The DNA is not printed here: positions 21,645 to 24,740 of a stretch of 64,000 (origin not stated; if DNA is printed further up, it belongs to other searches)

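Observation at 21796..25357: Two-gene candidate anti-phage module: a PHP-phosphoesterase/SMC-like ATPase fusion plus a Cas4/RecB-like nuclease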

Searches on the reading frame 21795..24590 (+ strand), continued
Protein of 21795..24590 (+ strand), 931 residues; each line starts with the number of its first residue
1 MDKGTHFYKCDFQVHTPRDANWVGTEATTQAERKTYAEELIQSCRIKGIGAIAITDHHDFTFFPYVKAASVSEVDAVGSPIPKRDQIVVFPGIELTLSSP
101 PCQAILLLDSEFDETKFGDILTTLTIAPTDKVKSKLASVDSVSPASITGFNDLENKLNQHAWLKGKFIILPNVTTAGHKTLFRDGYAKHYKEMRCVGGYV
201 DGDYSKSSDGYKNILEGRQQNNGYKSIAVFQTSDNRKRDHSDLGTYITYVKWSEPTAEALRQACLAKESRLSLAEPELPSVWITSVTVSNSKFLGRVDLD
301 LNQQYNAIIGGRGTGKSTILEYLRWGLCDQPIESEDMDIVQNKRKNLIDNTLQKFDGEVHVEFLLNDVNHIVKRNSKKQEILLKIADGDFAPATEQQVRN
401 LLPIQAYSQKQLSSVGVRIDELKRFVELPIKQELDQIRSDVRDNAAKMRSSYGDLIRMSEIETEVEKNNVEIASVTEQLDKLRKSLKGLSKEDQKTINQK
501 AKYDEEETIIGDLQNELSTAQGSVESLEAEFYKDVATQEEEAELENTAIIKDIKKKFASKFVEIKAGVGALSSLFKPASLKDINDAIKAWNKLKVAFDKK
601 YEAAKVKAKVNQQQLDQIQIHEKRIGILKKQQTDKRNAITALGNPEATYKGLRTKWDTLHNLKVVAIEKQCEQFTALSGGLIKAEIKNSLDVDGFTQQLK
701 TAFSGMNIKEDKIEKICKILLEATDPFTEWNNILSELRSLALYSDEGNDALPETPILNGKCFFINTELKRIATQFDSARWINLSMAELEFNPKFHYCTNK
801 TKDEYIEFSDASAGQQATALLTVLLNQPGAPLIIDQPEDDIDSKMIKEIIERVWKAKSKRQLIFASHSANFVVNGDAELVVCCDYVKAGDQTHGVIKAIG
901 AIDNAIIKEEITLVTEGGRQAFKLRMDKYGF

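Call 91: search_protein_families(library=padloc, proteins=[L022:5913-7646:+, L022:7642-9987:+], max_evalue=0.00001)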
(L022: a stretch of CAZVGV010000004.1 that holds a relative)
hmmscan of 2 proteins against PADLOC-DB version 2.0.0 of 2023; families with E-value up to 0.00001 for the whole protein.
L022:5913-7646:+ (578 aa): 24 families
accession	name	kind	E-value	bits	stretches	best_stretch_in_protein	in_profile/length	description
PDLC03642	MTase_III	-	8.2e-74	247.2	2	16-176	34-191/528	Type III methyltransferase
PDLC03634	MTase_III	-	4.4e-61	205.5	2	118-423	167-446/621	Type III methyltransferase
PDLC03639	MTase_III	-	3.5e-52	175.6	2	16-168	39-188/639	Type III methyltransferase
PDLC03641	MTase_III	-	8.2e-52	174.6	1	55-439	91-464/657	Type III methyltransferase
PDLC03644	MTase_III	-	1.7e-51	173.6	2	62-224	33-208/542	Type III methyltransferase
PDLC03635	MTase_III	-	8.8e-47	158.2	1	51-479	206-625/708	Type III methyltransferase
PDLC03645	MTase_III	-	1e-44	150.7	2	61-168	133-241/709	Type III methyltransferase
PDLC03640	MTase_III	-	2.1e-42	143.3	2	61-170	37-161/654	Type III methyltransferase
PDLC03636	MTase_III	-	8.5e-42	141.7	2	54-240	29-208/575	Type III methyltransferase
PDLC03637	MTase_III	-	3e-37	126.4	2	10-177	69-239/513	Type III methyltransferase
PDLC03638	MTase_III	-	3e-33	113.2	1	57-448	371-690/816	Type III methyltransferase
PDLC03646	MTase_III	-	1.3e-29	100.7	2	52-169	457-566/1057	Type III methyltransferase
PDLC03278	MTase_II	-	4e-28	96.9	2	78-210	9-128/390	Type II methyltransferase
PDLC03354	MTase_II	-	4.9e-24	83.1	1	57-206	50-209/425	Type II methyltransferase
PDLC03643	MTase_III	-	2e-17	61.4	2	128-205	1-76/465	Type III methyltransferase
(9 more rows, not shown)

L022:7642-9987:+ (782 aa): 3 families
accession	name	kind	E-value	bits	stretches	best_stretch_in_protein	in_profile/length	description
PDLC03652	REase_III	-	1.2e-19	67.9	1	32-400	25-412/809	Type III restriction enzyme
PDLC03650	REase_III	-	2.9e-15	53.8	1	156-394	226-437/898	Type III restriction enzyme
PDLC03653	REase_III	-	5.2e-13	46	1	41-397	155-488/883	Type III restriction enzyme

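Call 95: find_related_loci(query=A1, collection=viral_contigs, flank=6000)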
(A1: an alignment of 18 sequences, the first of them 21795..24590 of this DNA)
Query A1 (931 aa) in viral_contigs; peptide patterns used: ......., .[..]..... (x = any residue, [..] = any of these).
66 stretches matched a pattern; 2 encode a relative of the query (tblastn E <= 1e-3); 2 distinct loci.
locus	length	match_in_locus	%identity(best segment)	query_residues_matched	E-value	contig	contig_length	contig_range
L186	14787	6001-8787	81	1-931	0e+0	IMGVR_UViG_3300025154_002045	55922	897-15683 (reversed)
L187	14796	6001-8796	40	1-931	0e+0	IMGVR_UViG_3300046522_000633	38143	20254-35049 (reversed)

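Call 101: search_protein_representatives(protein=window:21795-24590:+)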
Query: 931 residues. Proteins with E-value up to 0.001 (for the whole library): 6066; up to 1e-10: 3752; up to 1e-30: 628. The best 150 are listed.
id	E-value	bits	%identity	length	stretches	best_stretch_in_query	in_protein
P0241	0.0e+00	1011.8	51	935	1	1-931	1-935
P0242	5.2e-265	898.3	46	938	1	1-931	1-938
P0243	7.0e-258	874.7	47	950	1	1-931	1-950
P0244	1.6e-256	870.2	46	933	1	1-931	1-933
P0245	8.2e-253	857.9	46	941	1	2-931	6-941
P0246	1.4e-246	837.3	45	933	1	1-931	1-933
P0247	7.2e-246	834.9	44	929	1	1-931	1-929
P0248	1.7e-240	817.2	45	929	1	1-931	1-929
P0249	3.4e-238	809.6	43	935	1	1-931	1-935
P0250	1.4e-237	807.6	43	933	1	1-931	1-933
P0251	4.8e-237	805.7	44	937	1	1-931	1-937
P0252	8.5e-237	804.9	43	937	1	2-931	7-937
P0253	2.6e-234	796.7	43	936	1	1-931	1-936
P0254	2.4e-232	790.2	43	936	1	1-931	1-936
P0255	9.9e-232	788.2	43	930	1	1-931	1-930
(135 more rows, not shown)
